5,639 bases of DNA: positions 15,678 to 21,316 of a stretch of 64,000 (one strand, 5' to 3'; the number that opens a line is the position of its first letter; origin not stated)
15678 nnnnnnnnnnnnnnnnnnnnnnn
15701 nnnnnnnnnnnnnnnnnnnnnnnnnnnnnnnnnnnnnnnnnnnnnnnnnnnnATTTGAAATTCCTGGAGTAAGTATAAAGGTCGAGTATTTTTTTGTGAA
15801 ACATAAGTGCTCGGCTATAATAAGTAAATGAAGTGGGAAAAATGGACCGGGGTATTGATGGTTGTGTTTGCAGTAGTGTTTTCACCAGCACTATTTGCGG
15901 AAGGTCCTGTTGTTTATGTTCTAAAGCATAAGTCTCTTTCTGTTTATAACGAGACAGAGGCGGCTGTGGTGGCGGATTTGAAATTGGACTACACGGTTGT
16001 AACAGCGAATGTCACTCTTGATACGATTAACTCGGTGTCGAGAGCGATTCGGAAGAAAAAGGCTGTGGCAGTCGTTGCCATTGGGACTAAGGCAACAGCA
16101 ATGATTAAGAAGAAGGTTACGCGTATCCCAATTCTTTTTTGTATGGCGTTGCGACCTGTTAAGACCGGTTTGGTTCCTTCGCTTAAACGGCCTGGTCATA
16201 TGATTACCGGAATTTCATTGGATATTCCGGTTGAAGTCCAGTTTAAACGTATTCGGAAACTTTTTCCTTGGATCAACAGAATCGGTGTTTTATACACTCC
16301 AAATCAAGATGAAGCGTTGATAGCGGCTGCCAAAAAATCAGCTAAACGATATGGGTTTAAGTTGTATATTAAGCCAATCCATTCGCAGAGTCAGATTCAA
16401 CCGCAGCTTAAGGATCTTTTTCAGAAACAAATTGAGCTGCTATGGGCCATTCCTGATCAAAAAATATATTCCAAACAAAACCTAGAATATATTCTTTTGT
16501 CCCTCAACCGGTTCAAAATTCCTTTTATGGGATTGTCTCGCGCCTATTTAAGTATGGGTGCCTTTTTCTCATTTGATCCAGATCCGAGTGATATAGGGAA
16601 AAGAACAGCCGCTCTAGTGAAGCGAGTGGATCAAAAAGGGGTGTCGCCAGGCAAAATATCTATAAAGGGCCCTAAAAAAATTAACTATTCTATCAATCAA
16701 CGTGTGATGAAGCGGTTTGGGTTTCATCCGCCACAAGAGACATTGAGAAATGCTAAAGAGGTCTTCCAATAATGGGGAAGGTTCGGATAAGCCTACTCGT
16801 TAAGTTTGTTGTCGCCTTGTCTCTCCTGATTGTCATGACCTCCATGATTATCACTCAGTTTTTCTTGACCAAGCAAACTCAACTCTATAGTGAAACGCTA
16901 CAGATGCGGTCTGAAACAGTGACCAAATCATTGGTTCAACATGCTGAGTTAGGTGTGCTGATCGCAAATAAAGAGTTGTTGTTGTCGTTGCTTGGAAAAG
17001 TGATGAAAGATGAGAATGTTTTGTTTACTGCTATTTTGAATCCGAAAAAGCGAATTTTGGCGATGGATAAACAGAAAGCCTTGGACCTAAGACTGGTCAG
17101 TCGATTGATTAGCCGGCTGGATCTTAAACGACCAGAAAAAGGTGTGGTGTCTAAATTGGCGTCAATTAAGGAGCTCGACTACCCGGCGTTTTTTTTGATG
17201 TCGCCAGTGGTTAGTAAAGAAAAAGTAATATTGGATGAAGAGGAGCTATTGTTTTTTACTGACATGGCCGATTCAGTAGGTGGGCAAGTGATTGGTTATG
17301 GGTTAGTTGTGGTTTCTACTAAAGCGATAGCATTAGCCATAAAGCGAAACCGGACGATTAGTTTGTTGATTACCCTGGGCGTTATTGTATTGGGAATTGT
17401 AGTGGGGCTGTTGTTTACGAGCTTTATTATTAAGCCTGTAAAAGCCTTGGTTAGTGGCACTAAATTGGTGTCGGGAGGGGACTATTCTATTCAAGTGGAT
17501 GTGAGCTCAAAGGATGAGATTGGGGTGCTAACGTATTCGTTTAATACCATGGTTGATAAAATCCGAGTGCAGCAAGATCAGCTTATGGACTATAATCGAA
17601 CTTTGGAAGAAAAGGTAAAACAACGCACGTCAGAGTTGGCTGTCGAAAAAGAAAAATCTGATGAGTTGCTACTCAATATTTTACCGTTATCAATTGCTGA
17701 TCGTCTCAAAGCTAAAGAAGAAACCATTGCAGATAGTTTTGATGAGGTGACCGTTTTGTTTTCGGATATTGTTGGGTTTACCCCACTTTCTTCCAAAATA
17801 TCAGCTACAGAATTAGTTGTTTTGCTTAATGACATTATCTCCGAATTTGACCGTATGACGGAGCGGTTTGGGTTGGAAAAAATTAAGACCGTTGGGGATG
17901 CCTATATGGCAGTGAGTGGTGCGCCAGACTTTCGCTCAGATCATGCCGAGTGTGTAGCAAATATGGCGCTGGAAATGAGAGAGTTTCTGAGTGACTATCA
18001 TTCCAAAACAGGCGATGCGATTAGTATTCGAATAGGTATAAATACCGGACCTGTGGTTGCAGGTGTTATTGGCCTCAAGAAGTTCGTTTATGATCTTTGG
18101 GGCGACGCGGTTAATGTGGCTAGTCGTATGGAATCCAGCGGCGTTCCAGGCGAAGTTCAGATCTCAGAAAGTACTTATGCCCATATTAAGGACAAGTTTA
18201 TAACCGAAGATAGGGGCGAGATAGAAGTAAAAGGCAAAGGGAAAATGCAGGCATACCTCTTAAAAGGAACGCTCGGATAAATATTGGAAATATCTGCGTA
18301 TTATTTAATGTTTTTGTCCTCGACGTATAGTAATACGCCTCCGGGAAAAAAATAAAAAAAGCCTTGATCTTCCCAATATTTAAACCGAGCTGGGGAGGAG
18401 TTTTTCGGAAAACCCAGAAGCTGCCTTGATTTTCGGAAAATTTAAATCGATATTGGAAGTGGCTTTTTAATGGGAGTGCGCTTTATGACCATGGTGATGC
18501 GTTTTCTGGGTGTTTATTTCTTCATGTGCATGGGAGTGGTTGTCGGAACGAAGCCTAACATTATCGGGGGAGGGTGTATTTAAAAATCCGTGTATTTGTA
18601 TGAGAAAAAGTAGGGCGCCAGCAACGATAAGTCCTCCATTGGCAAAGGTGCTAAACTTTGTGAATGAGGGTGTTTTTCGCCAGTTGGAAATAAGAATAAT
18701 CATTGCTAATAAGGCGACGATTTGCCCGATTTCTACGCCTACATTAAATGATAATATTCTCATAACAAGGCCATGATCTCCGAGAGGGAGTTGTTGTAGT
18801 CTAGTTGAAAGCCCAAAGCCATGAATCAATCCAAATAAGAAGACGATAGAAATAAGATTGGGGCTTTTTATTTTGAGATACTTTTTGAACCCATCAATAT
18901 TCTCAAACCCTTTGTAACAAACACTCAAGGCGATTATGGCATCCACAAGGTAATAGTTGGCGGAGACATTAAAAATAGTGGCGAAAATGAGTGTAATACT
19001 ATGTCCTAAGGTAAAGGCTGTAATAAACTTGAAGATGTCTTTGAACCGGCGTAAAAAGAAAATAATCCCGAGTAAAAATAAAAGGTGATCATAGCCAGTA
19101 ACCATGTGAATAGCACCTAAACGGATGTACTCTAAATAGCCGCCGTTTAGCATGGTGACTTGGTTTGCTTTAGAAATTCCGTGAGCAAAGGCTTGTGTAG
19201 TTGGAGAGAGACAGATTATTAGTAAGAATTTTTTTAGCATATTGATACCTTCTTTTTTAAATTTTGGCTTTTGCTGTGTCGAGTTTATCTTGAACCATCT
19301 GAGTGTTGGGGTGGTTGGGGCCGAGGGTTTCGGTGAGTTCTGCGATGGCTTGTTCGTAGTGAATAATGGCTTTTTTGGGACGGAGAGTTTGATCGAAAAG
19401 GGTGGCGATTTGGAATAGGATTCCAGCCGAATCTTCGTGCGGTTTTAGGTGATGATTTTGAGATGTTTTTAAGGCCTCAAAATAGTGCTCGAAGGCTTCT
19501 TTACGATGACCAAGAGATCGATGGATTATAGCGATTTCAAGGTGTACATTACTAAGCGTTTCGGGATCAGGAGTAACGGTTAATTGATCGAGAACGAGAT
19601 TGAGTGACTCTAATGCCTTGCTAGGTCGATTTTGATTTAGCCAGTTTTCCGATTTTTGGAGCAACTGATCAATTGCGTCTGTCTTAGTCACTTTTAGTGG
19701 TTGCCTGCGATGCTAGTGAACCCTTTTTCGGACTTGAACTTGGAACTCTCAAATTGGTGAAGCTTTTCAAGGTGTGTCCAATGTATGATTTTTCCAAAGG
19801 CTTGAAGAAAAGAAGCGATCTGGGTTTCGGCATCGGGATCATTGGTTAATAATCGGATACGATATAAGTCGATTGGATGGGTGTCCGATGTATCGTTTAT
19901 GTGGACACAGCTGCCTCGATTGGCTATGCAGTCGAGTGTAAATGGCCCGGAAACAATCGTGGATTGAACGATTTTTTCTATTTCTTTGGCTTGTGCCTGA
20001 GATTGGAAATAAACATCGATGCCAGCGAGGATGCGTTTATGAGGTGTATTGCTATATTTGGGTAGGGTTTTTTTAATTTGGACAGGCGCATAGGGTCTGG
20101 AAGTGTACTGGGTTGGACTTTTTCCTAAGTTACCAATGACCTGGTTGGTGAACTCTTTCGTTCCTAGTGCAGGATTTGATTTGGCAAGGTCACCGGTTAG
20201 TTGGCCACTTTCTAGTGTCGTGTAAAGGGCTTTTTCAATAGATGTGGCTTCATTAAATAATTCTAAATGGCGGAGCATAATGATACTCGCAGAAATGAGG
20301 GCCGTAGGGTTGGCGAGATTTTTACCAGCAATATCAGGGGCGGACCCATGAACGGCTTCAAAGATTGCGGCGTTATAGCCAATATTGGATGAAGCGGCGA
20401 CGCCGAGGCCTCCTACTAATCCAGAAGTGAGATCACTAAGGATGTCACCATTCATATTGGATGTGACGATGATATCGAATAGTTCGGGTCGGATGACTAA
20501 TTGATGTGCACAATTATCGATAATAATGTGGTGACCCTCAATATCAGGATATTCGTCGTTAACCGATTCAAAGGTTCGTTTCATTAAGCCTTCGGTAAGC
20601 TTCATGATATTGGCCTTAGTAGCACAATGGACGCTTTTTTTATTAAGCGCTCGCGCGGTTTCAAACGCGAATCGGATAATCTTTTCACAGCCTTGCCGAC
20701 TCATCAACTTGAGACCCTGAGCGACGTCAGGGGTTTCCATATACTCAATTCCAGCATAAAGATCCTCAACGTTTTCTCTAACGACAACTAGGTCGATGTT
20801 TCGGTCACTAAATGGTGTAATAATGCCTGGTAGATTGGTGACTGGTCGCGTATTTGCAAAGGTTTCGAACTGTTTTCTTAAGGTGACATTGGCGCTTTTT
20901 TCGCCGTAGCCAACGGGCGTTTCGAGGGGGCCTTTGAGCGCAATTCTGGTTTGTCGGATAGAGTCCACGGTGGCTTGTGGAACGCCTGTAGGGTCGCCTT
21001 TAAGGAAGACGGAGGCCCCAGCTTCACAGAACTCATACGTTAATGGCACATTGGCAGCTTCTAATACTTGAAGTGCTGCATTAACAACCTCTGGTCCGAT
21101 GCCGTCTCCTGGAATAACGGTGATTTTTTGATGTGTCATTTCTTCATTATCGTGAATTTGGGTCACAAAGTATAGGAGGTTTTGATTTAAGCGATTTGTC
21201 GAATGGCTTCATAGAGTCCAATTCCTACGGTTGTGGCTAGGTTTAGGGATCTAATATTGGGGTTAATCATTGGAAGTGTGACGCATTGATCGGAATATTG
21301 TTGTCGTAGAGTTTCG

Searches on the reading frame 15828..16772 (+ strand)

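Call 21: search_protein_families(library=pfam, proteins=[window:15828-16772:+], max_evalue=0.001)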
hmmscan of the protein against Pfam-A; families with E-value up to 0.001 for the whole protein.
window:15828-16772:+ (314 aa): 1 family
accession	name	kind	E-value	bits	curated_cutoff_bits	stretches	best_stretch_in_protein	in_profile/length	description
PF04392.18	ABC_sub_bind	-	6.6e-32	111.4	25.9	1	54-312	36-292/293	ABC transporter substrate binding protein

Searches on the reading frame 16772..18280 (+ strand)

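Call 21: search_protein_families(library=pfam, proteins=[window:16772-18280:+], max_evalue=0.001)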
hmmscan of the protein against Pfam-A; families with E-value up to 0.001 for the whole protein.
window:16772-18280:+ (502 aa): 3 families
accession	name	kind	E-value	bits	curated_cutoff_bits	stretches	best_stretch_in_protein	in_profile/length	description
PF00211.25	Guanylate_cyc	-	1.7e-65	220.4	21.9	1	321-499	4-183/183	Adenylate and Guanylate cyclase catalytic domain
PF00672.30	HAMP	-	2.4e-09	37.8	25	1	215-265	2-52/53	HAMP domain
PF07701.20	HNOBA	-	0.00038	20.4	23.4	1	270-312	174-216/216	Heme NO binding associated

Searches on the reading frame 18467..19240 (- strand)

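Call 21: search_protein_families(library=pfam, proteins=[window:18467-19240:-], max_evalue=0.001)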
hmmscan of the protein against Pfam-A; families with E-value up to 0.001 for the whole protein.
window:18467-19240:- (257 aa): 2 families
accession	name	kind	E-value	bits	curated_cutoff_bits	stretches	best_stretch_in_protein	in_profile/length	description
PF13795.12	HupE_UreJ_2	-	2.1e-54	183.8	24.5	1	38-190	1-155/156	HupE / UreJ protein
PF04955.18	HupE_UreJ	-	4e-05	23.6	23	1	12-191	5-161/179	HupE / UreJ protein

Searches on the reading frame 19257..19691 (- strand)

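Call 21: search_protein_families(library=pfam, proteins=[window:19257-19691:-], max_evalue=0.001)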
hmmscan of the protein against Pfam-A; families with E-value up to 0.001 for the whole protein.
window:19257-19691:- (144 aa): 6 families
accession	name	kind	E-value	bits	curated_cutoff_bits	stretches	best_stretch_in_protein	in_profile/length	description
PF13424.12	TPR_12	-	3.1e-13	50.2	30.1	1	48-117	4-73/77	Tetratricopeptide repeat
PF00515.34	TPR_1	-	3.4e-07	30.2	27.8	0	49-79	3-33/34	Tetratricopeptide repeat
PF07719.23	TPR_2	-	9.8e-07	28.9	27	0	49-78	3-32/34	Tetratricopeptide repeat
PF13374.12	TPR_10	-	2.3e-05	24.7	27.5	0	107-129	20-42/42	Tetratricopeptide repeat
PF12862.13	ANAPC5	-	5e-05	23.7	23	1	18-81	9-72/91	Anaphase-promoting complex subunit 5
PF24885.1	TPR_NPHP3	-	0.0004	20.3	100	0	90-129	142-181/239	Nephrocystin-3 TPR domain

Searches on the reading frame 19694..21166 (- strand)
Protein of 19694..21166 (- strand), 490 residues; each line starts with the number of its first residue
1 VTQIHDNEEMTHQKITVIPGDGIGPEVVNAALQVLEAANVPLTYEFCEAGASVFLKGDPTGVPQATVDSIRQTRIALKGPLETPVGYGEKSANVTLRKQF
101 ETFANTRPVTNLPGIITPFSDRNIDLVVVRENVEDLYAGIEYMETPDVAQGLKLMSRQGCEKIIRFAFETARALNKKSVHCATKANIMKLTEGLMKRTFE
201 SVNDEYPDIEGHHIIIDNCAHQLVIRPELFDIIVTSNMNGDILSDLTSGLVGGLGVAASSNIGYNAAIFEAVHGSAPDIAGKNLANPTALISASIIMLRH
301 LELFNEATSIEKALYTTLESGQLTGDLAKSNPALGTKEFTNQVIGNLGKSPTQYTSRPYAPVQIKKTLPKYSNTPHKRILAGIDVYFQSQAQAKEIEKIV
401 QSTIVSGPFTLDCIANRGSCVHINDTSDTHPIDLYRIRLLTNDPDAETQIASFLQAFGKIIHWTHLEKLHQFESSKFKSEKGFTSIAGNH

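Call 21: search_protein_families(library=pfam, proteins=[window:19694-21166:-], max_evalue=0.001)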
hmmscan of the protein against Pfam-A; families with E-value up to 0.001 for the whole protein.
window:19694-21166:- (490 aa): 2 families
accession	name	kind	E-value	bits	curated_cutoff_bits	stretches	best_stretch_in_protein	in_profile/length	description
PF00180.25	Iso_dh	-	2e-107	359.9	27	1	14-343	1-348/348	Isocitrate/isopropylmalate dehydrogenase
PF18324.6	Isocitrate_DH_C_bact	-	8.8e-11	42.3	25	1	380-476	3-102/110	Bacterial isocitrate dehydrogenase, C-terminal domain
